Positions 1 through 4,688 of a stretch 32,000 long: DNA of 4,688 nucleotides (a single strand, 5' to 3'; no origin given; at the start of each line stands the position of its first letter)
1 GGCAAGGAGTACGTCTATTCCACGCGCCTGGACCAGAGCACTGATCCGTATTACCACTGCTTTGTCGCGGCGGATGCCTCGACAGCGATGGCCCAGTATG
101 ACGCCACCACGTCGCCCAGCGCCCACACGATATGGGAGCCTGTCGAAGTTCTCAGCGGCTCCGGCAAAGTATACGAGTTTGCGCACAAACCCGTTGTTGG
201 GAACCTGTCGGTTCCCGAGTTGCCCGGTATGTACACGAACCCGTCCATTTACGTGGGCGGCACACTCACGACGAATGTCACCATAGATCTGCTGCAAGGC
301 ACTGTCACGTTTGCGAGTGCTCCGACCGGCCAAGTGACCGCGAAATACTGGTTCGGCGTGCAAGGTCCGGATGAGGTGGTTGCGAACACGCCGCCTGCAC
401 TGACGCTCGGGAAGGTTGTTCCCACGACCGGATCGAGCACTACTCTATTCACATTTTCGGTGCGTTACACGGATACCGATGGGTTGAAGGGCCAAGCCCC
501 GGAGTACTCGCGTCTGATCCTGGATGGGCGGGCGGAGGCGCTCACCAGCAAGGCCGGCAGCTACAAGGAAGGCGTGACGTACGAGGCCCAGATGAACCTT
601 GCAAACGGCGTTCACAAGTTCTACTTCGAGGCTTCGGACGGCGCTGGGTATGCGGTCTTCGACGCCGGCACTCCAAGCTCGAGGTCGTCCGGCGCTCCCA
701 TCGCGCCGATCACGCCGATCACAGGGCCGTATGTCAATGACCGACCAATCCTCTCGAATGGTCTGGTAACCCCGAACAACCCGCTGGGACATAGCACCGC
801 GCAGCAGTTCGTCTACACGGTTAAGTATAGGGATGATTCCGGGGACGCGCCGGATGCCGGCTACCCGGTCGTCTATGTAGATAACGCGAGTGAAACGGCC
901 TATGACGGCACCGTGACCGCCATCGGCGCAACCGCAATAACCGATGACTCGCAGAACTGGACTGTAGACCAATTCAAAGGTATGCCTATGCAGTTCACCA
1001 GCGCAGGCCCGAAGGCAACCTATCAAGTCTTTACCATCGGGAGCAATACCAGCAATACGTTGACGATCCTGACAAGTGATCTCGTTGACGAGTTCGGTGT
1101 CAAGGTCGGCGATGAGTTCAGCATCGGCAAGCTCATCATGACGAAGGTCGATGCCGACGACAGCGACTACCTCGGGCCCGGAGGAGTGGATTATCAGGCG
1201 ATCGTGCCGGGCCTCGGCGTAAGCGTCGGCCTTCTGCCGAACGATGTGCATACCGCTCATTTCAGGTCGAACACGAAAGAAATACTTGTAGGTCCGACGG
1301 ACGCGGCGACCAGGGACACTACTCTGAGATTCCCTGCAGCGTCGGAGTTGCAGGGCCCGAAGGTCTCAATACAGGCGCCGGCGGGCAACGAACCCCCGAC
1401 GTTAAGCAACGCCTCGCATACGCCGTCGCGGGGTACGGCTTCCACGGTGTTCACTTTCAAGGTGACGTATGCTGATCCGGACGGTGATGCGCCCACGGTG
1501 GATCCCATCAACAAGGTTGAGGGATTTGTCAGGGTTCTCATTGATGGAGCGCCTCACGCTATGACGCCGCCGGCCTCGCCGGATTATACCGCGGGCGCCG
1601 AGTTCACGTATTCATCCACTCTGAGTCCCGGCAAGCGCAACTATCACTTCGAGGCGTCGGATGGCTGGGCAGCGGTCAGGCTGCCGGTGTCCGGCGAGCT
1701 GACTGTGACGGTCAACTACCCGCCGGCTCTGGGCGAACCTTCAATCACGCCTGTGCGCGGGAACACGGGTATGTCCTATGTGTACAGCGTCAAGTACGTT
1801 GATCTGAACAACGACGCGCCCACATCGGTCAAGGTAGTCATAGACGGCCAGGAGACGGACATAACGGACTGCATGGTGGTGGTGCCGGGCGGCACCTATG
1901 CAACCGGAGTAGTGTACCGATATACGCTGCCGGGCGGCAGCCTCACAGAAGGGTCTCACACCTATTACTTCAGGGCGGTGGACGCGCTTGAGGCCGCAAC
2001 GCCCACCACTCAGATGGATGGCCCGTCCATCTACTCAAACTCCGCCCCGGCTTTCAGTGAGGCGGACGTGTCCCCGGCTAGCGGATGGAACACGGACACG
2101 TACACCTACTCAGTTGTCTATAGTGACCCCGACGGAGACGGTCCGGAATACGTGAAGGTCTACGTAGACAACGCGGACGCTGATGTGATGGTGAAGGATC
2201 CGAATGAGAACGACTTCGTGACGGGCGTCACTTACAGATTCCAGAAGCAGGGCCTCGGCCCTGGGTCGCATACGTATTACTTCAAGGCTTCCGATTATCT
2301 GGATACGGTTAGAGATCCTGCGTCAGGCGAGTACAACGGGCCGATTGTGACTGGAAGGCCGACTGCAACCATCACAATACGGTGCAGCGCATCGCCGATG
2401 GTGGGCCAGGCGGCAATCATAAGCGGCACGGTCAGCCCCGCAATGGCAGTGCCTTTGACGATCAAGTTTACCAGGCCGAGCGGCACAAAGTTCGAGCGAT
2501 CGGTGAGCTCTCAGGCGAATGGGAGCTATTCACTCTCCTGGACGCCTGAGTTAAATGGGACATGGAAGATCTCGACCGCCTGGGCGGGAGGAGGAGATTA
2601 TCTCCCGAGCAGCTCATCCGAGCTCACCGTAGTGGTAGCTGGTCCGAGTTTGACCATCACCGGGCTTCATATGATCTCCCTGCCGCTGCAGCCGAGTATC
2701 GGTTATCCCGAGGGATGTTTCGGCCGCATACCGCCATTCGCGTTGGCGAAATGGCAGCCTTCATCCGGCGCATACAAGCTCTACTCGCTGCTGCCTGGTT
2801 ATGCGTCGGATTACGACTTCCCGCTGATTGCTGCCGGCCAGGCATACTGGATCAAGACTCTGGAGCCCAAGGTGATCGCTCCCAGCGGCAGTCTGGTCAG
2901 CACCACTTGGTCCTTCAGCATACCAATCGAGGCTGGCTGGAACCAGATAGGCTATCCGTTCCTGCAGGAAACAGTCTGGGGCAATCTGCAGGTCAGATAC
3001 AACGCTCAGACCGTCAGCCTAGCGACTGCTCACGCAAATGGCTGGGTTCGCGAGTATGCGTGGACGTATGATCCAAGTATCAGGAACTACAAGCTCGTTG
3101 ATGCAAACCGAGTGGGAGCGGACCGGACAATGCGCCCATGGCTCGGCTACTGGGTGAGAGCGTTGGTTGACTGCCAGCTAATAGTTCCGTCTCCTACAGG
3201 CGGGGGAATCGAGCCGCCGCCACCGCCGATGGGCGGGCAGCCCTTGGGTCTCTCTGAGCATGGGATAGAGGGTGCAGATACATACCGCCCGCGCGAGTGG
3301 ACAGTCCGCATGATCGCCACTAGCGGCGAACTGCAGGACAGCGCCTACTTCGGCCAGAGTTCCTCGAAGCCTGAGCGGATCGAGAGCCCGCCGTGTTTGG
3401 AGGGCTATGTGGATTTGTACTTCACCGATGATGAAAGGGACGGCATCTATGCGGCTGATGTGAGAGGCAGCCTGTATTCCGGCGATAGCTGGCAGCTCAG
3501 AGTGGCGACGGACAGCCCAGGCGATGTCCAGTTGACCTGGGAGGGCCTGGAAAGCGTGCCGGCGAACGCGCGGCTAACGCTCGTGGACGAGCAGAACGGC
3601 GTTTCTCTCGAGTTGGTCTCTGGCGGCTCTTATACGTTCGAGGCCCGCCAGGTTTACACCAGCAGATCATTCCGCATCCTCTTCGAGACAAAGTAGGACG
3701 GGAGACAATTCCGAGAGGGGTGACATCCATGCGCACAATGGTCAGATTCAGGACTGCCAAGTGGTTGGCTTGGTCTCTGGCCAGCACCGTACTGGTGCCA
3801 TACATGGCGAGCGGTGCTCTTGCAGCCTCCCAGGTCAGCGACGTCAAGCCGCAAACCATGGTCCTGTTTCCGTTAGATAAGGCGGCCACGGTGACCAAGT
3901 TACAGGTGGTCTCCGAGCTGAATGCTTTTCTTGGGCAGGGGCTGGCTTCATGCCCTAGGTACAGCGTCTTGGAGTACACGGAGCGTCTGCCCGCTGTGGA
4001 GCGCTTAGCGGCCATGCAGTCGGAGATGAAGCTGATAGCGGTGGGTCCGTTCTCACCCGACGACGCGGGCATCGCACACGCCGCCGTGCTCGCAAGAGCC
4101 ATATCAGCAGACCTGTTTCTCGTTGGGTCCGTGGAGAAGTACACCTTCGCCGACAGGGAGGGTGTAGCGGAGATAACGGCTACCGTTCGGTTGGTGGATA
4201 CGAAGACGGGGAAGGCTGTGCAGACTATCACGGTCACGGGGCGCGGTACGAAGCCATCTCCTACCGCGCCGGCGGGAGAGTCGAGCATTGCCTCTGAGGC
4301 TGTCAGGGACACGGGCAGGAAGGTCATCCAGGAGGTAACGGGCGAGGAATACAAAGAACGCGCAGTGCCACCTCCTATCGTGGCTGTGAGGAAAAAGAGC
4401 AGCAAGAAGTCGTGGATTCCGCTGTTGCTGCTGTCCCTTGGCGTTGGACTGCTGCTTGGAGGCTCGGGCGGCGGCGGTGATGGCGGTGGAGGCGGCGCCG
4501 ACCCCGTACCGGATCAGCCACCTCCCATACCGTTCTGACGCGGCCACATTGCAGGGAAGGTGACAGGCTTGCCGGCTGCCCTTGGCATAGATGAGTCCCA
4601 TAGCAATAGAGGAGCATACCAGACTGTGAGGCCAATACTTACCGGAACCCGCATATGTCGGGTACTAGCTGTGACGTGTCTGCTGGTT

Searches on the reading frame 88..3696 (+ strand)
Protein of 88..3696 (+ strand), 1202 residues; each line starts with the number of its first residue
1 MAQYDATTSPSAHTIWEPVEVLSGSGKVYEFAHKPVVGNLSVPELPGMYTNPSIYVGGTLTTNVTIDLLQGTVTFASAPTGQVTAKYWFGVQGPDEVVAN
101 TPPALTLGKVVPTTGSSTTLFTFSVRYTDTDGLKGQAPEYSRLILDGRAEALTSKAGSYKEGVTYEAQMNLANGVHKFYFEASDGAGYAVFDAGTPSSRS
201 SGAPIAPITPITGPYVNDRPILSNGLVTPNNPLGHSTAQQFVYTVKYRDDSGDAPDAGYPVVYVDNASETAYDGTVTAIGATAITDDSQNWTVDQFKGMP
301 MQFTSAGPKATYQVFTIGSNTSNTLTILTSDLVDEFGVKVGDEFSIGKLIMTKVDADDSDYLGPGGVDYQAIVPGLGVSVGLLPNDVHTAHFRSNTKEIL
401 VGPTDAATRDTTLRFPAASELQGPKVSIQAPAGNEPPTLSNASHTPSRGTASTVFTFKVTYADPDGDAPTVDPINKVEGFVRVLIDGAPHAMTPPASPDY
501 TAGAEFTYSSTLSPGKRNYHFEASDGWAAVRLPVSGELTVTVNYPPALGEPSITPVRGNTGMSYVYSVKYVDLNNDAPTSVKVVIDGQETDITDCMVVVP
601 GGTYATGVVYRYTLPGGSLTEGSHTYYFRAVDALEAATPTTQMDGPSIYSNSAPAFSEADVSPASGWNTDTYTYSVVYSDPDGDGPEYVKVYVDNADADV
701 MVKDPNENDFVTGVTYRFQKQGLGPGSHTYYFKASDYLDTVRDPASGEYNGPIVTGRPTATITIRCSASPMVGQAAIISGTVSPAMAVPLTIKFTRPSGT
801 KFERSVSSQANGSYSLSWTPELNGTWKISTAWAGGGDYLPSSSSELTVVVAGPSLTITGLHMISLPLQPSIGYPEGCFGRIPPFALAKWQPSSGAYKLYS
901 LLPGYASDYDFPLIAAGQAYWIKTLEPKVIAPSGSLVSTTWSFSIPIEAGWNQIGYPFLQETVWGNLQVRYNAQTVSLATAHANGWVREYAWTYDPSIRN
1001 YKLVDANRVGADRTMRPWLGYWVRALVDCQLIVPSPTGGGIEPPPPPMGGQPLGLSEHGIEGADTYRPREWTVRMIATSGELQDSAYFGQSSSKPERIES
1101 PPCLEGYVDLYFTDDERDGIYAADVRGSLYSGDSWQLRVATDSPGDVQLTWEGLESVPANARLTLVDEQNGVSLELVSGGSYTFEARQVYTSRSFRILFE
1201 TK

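Call 8: search_protein_families(library=pfam, proteins=[window:88-3696:+])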
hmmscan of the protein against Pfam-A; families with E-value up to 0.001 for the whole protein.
window:88-3696:+ (1202 aa): 1 family
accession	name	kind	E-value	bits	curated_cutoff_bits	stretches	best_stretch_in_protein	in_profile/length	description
PF16640.11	Big_3_5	-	1.9e-05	25.6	35.5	1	769-851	7-88/88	Bacterial Ig-like domain (group 3)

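Call 35: find_encoding_contigs(protein=window:88-3696:+, flank=10000, max_places=4)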
Protein window:88-3696:+ (1202 aa): no gene with exactly this product is on record in the collection.

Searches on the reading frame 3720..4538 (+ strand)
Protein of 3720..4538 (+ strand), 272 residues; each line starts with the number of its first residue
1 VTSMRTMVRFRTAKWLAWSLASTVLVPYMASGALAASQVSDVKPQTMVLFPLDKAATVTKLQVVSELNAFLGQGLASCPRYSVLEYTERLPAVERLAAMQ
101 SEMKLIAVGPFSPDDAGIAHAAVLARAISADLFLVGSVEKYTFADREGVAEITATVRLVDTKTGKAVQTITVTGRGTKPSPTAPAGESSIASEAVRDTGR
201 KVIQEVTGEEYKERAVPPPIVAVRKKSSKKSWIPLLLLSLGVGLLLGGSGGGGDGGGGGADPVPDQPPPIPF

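Call 8: search_protein_families(library=pfam, proteins=[window:3720-4538:+])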
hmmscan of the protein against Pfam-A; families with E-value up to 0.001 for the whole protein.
window:3720-4538:+ (272 aa): 1 family
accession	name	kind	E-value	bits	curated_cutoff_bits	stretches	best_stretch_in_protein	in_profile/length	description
PF03783.19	CsgG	-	0.00038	20.3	20.8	0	57-179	30-155/210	Curli production assembly/transport component CsgG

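Call 37: find_encoding_contigs(protein=window:3720-4538:+, flank=10000, max_places=4)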
Protein window:3720-4538:+ (272 aa): no gene with exactly this product is on record in the collection.
